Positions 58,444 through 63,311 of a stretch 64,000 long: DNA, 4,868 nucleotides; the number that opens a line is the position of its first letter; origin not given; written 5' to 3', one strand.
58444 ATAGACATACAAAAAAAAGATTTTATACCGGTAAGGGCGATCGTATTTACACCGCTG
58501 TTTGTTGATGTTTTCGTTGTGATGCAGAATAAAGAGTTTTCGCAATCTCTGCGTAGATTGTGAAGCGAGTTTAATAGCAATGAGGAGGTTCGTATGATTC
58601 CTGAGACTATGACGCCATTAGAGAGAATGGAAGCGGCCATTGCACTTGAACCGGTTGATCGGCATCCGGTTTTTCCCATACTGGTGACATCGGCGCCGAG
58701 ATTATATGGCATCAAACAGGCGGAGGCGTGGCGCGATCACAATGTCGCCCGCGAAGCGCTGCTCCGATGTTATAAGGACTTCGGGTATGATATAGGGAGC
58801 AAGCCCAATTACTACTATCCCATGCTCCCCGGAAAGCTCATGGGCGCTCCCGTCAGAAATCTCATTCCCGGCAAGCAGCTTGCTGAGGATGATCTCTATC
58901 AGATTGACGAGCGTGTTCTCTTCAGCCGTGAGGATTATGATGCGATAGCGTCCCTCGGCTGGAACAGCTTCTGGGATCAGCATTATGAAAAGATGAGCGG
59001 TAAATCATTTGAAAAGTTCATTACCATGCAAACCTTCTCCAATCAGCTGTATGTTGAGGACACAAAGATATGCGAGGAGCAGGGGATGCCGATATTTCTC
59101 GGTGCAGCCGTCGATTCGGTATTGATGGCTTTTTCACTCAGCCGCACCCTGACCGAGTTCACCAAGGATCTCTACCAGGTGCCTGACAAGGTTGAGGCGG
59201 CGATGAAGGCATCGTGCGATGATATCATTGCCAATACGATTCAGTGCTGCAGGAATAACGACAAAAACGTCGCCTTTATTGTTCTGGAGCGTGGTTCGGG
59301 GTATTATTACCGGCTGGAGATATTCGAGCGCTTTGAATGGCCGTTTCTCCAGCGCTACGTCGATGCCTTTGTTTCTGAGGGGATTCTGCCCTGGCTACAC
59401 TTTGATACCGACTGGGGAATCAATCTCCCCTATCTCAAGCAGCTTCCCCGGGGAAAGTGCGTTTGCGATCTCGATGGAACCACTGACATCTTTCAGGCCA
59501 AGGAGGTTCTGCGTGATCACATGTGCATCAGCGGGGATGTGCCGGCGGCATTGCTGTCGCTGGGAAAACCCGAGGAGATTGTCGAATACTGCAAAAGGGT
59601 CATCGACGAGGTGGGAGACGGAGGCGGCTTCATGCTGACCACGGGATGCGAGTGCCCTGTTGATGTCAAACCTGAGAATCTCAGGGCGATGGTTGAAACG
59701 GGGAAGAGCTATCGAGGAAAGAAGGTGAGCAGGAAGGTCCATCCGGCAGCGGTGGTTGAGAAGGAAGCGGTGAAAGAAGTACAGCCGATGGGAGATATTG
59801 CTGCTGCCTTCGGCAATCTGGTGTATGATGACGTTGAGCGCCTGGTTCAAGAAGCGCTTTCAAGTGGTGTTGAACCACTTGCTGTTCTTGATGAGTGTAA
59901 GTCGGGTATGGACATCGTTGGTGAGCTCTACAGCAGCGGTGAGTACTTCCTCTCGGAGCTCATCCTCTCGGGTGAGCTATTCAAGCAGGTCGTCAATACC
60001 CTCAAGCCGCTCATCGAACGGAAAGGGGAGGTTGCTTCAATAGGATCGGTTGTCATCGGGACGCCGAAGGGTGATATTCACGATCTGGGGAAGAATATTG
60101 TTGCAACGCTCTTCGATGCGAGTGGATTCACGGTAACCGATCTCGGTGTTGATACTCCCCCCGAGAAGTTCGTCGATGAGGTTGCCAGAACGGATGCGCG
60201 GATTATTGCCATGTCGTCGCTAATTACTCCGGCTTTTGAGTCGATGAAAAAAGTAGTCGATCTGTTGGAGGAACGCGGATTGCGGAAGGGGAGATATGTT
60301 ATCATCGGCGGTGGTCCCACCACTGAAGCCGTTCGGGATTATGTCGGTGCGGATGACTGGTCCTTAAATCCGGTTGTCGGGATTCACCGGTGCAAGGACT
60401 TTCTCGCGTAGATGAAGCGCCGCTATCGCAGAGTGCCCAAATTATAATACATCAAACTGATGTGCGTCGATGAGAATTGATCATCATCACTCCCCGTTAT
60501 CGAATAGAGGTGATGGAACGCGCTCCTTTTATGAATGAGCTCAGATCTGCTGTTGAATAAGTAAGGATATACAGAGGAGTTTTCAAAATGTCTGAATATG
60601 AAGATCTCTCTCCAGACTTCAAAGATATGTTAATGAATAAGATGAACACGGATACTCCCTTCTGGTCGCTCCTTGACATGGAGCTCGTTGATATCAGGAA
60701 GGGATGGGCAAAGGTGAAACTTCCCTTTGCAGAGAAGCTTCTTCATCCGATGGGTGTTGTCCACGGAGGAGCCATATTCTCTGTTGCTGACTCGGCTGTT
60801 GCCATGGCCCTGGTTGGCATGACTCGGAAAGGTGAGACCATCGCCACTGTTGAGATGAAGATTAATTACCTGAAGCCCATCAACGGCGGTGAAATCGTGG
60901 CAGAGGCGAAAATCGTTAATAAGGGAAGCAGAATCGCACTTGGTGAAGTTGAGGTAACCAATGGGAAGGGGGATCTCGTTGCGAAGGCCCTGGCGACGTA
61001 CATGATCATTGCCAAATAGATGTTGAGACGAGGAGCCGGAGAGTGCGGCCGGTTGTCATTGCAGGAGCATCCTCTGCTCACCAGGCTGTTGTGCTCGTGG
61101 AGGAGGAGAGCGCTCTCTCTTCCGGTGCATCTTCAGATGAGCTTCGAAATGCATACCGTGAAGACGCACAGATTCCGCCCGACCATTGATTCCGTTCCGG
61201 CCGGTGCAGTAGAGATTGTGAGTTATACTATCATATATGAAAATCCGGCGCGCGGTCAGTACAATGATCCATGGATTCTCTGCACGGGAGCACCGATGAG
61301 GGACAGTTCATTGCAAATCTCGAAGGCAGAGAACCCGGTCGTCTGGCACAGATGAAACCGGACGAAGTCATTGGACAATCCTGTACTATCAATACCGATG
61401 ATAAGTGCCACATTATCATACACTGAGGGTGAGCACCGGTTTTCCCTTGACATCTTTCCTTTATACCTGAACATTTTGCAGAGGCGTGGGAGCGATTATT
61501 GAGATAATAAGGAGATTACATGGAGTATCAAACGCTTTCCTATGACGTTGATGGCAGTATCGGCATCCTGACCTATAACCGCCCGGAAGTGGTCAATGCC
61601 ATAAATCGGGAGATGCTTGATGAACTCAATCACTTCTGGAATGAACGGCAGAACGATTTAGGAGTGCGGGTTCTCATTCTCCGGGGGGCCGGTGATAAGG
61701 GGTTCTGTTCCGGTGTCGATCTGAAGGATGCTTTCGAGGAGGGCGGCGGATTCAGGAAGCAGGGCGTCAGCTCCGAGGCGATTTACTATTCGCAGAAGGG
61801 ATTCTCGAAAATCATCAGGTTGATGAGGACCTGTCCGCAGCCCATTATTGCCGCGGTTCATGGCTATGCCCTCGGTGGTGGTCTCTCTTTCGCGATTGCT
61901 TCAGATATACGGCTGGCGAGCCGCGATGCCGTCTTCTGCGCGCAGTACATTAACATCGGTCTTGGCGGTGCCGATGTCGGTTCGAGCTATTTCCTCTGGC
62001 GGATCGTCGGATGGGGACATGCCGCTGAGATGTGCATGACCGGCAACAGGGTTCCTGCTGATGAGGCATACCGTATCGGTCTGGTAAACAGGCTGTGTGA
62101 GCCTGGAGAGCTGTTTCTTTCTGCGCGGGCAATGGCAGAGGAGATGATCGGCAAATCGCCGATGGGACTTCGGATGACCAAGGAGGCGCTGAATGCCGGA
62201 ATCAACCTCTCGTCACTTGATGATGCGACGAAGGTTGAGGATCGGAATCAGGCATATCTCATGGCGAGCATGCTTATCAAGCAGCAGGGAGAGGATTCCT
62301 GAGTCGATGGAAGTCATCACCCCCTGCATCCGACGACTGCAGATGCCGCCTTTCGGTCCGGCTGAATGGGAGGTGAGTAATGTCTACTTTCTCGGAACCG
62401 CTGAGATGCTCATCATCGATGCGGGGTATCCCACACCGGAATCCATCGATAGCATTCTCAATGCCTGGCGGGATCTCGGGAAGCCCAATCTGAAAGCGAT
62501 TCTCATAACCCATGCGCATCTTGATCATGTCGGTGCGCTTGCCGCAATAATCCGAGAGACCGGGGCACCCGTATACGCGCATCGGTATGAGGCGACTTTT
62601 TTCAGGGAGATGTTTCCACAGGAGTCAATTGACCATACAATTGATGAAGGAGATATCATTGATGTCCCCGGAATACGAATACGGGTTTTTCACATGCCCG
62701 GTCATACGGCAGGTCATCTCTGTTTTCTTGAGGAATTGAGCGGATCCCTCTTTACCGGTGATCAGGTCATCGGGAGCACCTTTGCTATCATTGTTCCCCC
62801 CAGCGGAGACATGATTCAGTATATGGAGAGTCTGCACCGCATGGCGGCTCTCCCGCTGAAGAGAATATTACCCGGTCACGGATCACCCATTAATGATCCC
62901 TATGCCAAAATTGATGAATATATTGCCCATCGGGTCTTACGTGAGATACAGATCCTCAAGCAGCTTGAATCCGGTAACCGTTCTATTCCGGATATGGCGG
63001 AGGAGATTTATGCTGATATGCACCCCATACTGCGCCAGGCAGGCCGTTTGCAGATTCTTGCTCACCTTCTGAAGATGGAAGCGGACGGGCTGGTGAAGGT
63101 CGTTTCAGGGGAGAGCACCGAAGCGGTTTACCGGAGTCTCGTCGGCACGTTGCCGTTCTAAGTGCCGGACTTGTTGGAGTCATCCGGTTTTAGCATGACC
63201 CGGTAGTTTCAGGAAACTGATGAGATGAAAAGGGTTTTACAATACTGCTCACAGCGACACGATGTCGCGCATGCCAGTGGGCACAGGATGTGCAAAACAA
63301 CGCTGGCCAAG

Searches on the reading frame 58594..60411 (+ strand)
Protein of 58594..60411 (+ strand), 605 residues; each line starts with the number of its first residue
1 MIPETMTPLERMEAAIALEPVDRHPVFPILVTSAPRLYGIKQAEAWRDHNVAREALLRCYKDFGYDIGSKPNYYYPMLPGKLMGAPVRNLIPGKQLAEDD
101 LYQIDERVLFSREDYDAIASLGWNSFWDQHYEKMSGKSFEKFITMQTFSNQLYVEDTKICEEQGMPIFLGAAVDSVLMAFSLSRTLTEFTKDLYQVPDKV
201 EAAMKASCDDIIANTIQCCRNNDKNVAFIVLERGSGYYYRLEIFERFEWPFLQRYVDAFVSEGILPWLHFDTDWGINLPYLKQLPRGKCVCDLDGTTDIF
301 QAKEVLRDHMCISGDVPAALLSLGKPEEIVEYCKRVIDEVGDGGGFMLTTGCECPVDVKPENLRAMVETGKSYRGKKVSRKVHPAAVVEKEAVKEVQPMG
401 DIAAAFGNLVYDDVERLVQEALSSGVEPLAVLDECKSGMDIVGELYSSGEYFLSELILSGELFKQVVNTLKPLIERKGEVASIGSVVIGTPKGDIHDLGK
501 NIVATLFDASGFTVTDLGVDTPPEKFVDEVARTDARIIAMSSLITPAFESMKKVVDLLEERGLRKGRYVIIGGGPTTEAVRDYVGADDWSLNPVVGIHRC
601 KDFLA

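Call 28: search_protein_families(library=pfam, proteins=[window:58594-60411:+], max_evalue=0.00001)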
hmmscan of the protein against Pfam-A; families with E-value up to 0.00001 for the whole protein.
window:58594-60411:+ (605 aa): 3 families
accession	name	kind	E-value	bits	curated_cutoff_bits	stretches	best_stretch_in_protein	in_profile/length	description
PF01208.23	URO-D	-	5.2e-23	82.1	23.9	1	177-373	151-346/346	Uroporphyrinogen decarboxylase (URO-D)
PF02310.24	B12-binding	-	3.9e-22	78.8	32.1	1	485-588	2-107/121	B12 binding domain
PF02607.22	B12-binding_2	-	2e-13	50.8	23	1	403-471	6-74/74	B12 binding domain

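Call 77: search_protein_families(library=ncbifam, proteins=[window:58594-60411:+], max_evalue=0.00001)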
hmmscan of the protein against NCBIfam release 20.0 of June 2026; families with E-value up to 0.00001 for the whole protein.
window:58594-60411:+ (605 aa): 15 families
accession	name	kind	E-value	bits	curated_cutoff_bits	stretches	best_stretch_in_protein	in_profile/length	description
TIGR02370.1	pyl_corrinoid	subfamily_domain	2.2e-42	144.7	215.3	1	407-587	7-188/197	methyltransferase cognate corrinoid protein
NF047995.1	corrinoid_MtgC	exception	1.3e-39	135.9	310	1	414-590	20-199/215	glycine betaine-specific corrinoid protein MtgC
NF041607.1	dimeth_corrin_MtbC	equivalog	4.8e-39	134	350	1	412-603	11-202/203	dimethylamine corrinoid protein MtbC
TIGR02082.1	metH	equivalog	1.2e-36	125.8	1010.85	1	410-579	658-827/1182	methionine synthase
NF047996.1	corrin_MtgC_2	exception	1.1e-35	123.1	370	1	418-603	24-209/212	glycine betaine-specific corrinoid protein MtgC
NF007024.0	PRK09490.1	equivalog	4.3e-33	114.2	1497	1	411-578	674-844/1234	methionine synthase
NF040669.1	MtaC2_Meth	equivalog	1.1e-30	106.8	450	1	392-590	32-229/267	methanol--corrinoid protein MtaC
NF040655.1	MtaC_Meth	equivalog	8.3e-27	93.8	420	1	396-580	33-215/253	methanol--corrinoid protein MtaC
TIGR01463.1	mtaA_cmuA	subfamily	6.2e-15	55.3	235.4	1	187-373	158-338/340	MtaA/CmuA family methyltransferase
NF002612.0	PRK02261.1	equivalog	4.2e-12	45.8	110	1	485-573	5-92/148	methylaspartate mutase subunit S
NF004889.0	PRK06252.1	subfamily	6.4e-12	45.1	244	1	179-375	152-338/340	methylcobalamin:coenzyme M methyltransferase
TIGR01501.1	MthylAspMutase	equivalog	4.3e-09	36.2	135.8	1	485-573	3-90/134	methylaspartate mutase subunit S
NF041608.1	methylcob_mtaseMtbA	equivalog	2.7e-08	33.3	600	1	175-374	144-338/339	methylcobamide:CoM methyltransferase MtbA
TIGR00640.1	acid_CoA_mut_C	subfamily_domain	5.1e-08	33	57.45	1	486-573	5-91/132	methylmalonyl-CoA mutase C-terminal domain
NF052513.1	TransRegCarH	equivalog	8.5e-06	25.2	400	0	384-551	66-232/274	HTH-type transcriptional repressor CarH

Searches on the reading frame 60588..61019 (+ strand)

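Call 56: search_protein_families(library=pfam, proteins=[window:60588-61019:+], max_evalue=0.0001)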
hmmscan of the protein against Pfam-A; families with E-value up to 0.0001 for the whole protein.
window:60588-61019:+ (143 aa): 3 families
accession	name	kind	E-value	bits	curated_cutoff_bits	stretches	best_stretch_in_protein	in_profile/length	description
PF03061.28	4HBT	-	6.4e-17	62.1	20.6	1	55-131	1-78/79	Thioesterase superfamily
PF14539.12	DUF4442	-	9.8e-10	39.2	25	1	19-138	9-130/132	Domain of unknown function (DUF4442)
PF13622.12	4HBT_3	-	8.3e-09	36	24.3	1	54-139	7-83/83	Acyl-CoA thioesterase N-terminal domain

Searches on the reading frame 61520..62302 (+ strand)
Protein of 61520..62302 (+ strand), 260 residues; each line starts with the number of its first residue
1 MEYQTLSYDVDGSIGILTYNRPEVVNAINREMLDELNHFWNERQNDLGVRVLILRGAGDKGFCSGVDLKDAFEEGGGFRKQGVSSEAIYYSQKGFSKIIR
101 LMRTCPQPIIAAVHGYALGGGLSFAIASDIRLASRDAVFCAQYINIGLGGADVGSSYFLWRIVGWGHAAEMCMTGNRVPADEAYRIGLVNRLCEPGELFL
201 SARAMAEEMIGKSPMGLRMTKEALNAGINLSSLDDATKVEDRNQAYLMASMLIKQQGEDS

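Call 56: search_protein_families(library=pfam, proteins=[window:61520-62302:+], max_evalue=0.0001)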
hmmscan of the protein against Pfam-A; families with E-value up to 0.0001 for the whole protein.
window:61520-62302:+ (260 aa): 2 families
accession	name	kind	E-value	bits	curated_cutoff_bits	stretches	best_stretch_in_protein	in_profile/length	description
PF00378.25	ECH_1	-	1.3e-48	166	27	1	12-252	4-232/251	Enoyl-CoA hydratase/isomerase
PF16113.10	ECH_2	-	1.1e-33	117.6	27.2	1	14-194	1-173/335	Enoyl-CoA hydratase/isomerase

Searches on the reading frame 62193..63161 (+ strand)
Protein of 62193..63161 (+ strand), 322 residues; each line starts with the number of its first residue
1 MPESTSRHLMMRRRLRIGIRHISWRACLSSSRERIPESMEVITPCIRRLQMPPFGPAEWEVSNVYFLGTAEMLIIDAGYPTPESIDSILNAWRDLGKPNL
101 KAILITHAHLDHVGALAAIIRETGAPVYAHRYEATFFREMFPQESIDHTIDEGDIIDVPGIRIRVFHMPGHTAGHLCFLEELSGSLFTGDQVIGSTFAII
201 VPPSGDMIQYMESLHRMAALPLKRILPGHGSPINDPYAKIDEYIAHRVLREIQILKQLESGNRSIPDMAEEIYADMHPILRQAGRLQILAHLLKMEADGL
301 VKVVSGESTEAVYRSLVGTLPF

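Call 56: search_protein_families(library=pfam, proteins=[window:62193-63161:+], max_evalue=0.0001)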
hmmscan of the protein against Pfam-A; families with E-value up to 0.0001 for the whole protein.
window:62193-63161:+ (322 aa): 4 families
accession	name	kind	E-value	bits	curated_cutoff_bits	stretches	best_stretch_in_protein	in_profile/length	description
PF00753.33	Lactamase_B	-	2.7e-27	96.4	22.7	1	59-229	3-196/196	Metallo-beta-lactamase superfamily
PF17778.7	BLACT_WH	-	1.6e-08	34.8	22.8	1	264-305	1-42/46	Beta-lactamase associated winged helix domain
PF12706.13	Lactamase_B_2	-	1.1e-06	28.9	27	1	98-169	29-111/200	Beta-lactamase superfamily domain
PF19583.5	ODP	-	3.4e-05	24.2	27.2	1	72-217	14-166/194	ODP family beta lactamase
